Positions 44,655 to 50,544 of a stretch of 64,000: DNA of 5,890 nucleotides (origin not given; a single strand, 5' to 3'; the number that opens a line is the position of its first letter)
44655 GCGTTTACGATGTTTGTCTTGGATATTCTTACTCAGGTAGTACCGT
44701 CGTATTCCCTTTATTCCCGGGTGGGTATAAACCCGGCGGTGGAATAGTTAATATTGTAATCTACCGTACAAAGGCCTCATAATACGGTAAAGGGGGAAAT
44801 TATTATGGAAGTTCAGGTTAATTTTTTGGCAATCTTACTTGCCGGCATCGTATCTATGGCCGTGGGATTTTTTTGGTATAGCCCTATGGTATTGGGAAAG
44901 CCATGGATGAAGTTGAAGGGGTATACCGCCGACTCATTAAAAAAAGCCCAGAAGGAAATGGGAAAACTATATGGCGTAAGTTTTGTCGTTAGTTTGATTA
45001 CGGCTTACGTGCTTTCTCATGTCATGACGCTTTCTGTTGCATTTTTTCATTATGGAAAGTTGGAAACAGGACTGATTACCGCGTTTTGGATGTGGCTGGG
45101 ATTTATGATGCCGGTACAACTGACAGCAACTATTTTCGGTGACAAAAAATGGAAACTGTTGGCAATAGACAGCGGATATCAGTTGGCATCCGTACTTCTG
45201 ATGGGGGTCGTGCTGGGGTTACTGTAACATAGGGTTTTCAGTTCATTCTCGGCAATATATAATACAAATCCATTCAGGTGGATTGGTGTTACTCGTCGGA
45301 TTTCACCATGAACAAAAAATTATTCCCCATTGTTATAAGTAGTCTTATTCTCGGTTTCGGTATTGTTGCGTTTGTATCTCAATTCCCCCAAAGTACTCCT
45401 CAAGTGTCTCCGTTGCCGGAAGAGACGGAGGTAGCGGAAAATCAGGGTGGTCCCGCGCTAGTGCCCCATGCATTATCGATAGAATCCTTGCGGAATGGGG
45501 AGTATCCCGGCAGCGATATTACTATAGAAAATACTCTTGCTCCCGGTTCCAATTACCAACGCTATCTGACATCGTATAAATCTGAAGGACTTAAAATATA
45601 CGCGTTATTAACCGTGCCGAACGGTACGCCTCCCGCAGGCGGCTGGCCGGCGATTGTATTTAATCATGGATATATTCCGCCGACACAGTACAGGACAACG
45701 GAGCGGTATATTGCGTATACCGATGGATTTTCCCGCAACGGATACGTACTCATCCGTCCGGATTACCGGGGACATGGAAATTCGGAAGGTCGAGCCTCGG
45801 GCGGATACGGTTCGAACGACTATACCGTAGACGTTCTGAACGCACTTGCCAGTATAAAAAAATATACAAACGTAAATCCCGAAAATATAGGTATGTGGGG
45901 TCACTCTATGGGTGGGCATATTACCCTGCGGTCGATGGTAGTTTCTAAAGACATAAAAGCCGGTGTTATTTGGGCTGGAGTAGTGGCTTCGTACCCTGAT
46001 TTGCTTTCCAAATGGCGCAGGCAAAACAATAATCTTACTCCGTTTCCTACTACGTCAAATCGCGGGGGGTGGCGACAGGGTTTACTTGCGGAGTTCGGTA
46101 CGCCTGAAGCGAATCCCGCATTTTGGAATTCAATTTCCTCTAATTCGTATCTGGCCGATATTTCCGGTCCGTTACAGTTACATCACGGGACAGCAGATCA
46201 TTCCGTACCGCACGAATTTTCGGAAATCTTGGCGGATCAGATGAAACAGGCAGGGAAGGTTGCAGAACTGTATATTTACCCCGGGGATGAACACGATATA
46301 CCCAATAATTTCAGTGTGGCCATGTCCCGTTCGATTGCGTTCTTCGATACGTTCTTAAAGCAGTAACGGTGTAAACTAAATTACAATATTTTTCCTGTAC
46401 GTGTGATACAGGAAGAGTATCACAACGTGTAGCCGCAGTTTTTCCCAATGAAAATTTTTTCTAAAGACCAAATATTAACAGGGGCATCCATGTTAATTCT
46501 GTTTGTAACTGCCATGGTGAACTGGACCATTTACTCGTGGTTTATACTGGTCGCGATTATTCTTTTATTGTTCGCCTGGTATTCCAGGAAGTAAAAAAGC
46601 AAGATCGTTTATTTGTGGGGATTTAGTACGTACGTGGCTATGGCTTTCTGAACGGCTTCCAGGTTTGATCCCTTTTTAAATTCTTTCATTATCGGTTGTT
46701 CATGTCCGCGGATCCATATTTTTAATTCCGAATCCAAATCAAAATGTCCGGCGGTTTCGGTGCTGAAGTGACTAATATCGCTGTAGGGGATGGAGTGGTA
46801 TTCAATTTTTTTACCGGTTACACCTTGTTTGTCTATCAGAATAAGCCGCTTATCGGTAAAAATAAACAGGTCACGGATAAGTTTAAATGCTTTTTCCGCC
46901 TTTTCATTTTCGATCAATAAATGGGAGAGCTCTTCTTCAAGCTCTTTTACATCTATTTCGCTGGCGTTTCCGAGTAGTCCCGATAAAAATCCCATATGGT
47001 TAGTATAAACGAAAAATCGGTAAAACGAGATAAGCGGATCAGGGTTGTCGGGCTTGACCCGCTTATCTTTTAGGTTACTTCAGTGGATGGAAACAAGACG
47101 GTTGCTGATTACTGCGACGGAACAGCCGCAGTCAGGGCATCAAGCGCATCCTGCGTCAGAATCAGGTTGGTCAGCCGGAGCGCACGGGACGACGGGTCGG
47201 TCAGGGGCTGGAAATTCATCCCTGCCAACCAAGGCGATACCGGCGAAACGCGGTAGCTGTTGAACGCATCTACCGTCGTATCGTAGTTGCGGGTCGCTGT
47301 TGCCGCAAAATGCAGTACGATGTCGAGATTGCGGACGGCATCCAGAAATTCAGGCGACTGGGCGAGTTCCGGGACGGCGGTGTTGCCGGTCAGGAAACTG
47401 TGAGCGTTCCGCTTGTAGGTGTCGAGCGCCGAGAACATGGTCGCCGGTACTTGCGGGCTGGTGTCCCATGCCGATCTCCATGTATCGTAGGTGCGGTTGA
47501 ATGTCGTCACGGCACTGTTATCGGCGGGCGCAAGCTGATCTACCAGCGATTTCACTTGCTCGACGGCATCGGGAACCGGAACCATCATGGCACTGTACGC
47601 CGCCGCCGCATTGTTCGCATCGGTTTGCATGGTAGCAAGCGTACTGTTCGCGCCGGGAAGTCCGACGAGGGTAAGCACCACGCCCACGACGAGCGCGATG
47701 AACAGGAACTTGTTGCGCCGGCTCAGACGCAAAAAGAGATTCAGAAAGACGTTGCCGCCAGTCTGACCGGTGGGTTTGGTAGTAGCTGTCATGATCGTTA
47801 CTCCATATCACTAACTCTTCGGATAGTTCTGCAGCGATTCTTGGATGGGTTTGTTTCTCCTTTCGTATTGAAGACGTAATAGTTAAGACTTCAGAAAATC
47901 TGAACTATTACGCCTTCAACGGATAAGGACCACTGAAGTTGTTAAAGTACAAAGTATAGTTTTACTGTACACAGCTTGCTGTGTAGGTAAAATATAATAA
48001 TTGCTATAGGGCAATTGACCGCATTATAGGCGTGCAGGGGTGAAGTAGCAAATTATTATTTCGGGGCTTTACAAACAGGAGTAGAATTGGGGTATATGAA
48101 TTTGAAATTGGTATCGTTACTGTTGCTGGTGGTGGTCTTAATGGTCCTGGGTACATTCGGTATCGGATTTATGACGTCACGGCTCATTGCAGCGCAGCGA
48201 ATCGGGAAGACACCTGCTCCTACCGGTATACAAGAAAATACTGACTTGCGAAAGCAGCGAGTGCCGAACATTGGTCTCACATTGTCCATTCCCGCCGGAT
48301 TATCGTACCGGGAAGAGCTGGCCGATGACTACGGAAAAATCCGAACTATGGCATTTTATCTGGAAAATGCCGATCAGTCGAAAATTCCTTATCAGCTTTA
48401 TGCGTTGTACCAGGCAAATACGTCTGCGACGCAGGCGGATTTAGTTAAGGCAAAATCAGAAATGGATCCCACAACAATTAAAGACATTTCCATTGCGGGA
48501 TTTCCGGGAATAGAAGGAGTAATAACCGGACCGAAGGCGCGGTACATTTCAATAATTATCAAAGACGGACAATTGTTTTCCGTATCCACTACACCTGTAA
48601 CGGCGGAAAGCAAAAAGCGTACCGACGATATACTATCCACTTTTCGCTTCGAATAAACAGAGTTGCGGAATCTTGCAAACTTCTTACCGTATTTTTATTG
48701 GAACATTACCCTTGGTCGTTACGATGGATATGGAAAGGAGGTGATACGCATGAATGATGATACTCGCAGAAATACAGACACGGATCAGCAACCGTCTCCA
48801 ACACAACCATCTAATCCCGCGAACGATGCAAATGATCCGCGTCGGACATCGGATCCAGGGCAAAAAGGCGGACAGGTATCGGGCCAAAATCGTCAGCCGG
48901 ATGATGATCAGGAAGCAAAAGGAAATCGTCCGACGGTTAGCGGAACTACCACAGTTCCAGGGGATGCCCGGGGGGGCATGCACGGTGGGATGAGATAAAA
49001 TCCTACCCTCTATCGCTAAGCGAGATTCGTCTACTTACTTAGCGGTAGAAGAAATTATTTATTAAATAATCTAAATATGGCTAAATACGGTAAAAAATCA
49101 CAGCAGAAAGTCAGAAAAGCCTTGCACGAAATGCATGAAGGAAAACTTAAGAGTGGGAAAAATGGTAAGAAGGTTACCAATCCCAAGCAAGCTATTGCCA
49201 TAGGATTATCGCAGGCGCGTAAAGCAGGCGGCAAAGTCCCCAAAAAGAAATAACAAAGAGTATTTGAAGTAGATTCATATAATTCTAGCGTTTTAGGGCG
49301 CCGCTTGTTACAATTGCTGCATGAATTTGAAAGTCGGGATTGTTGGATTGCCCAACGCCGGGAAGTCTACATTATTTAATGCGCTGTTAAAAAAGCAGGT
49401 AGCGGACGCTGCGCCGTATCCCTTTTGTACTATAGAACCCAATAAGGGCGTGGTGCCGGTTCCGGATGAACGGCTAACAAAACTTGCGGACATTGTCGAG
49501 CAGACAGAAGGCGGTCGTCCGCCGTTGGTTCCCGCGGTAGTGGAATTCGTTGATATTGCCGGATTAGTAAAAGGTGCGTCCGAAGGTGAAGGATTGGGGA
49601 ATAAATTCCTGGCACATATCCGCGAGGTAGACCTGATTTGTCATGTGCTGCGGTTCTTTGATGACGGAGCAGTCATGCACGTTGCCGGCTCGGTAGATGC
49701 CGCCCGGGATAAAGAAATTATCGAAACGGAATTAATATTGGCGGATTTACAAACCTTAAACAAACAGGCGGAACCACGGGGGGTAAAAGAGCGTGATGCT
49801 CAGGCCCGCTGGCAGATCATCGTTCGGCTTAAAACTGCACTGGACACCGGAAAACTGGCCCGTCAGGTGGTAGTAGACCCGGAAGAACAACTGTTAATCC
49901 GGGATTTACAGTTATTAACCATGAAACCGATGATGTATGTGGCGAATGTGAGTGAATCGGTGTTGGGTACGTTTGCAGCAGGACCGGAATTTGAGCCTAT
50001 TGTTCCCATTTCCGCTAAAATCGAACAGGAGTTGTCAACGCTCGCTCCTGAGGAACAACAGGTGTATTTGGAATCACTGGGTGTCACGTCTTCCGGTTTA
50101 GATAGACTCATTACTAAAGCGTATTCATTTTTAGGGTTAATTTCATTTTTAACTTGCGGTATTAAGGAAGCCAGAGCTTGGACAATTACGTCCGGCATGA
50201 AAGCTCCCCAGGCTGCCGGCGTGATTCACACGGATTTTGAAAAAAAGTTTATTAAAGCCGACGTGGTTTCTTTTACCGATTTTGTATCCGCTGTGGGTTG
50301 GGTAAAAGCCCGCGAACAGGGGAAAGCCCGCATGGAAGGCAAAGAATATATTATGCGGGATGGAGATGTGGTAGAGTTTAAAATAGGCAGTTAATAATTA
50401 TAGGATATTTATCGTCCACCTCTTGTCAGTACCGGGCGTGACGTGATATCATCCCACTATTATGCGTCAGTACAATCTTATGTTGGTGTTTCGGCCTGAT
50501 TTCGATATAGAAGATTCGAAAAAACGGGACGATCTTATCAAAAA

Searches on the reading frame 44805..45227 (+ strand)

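Call 3: search_protein_families(library=pfam, proteins=[window:44805-45227:+], max_evalue=1)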
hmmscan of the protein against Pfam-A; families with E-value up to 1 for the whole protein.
window:44805-45227:+ (140 aa): 1 family
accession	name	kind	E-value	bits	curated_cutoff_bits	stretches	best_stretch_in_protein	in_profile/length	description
PF08570.15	DUF1761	-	1.3e-29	103.4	31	1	8-138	1-123/123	Protein of unknown function (DUF1761)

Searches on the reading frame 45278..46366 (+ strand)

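Call 21: search_protein_families(library=pfam, proteins=[window:45278-46366:+], max_evalue=0.001)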
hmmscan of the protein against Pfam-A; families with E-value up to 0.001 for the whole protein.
window:45278-46366:+ (362 aa): 11 families
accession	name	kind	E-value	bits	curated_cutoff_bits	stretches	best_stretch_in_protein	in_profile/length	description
PF12146.15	Hydrolase_4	-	4.3e-17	62.7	27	1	126-238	7-113/239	Serine aminopeptidase, S33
PF00326.27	Peptidase_S9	-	4.4e-14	52.9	22.6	1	152-360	11-210/213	Prolyl oligopeptidase family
PF02129.25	Peptidase_S15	-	3e-11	44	23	1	104-240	2-134/262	X-Pro dipeptidyl-peptidase (S15 family)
PF01738.24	DLH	-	8.6e-11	42.3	21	1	289-339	136-186/217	Dienelactone hydrolase family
PF12697.13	Abhydrolase_6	-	1.9e-10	42.3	26.3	1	149-322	21-191/217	Alpha/beta hydrolase family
PF00561.26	Abhydrolase_1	-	1.3e-09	38.6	25.8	1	124-218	1-85/245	alpha/beta hydrolase fold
PF20434.5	BD-FAE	-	1.8e-09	37.9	26.8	1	128-321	18-214/215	BD-FAE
PF07859.19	Abhydrolase_3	-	3.8e-07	30.5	25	1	184-341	53-208/210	alpha/beta hydrolase fold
PF02230.22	Abhydrolase_2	-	3.3e-05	24.3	23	0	298-353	158-213/217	Phospholipase/Carboxylesterase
PF08840.17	BAAT_C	-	8.9e-05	23.1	20.9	1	192-341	12-160/210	BAAT / Acyl-CoA thioester hydrolase C terminal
PF05448.18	AXE1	-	0.00015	21.1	21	0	183-248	157-215/321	Acetyl xylan esterase (AXE1)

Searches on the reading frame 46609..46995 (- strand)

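Call 21: search_protein_families(library=pfam, proteins=[window:46609-46995:-], max_evalue=0.001)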
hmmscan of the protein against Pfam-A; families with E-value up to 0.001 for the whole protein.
window:46609-46995:- (128 aa): 2 families
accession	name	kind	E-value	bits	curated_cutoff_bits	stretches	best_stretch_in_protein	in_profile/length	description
PF08000.17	bPH_1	-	1.6e-52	177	27.7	1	3-123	2-122/122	Bacterial PH domain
PF14470.12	bPH_3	-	1.9e-08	35.1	23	1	41-118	22-92/95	Bacterial PH domain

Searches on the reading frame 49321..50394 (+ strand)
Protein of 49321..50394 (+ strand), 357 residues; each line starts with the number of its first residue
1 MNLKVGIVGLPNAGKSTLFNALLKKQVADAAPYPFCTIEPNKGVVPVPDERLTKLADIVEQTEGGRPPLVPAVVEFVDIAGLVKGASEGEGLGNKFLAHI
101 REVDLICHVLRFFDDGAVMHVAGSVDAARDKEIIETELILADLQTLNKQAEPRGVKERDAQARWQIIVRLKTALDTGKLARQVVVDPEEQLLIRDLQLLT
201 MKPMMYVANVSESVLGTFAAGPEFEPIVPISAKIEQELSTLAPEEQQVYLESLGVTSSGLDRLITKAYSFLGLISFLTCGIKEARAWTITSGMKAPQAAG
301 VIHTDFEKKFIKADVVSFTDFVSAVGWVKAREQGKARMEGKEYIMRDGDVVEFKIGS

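Call 21: search_protein_families(library=pfam, proteins=[window:49321-50394:+], max_evalue=0.001)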
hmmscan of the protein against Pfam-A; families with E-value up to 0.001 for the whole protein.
window:49321-50394:+ (357 aa): 3 families
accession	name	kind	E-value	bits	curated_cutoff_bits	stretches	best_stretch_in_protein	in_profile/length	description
PF06071.19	YchF-GTPase_C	-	4.1e-35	120.2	27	1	273-355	1-83/84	Protein of unknown function (DUF933)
PF01926.29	MMR_HSR1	-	8.2e-23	81.1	21.9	1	4-115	1-86/113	50S ribosome-binding GTPase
PF02421.24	FeoB_N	-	3.5e-05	23.8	27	1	4-50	2-47/156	Ferrous iron transport protein B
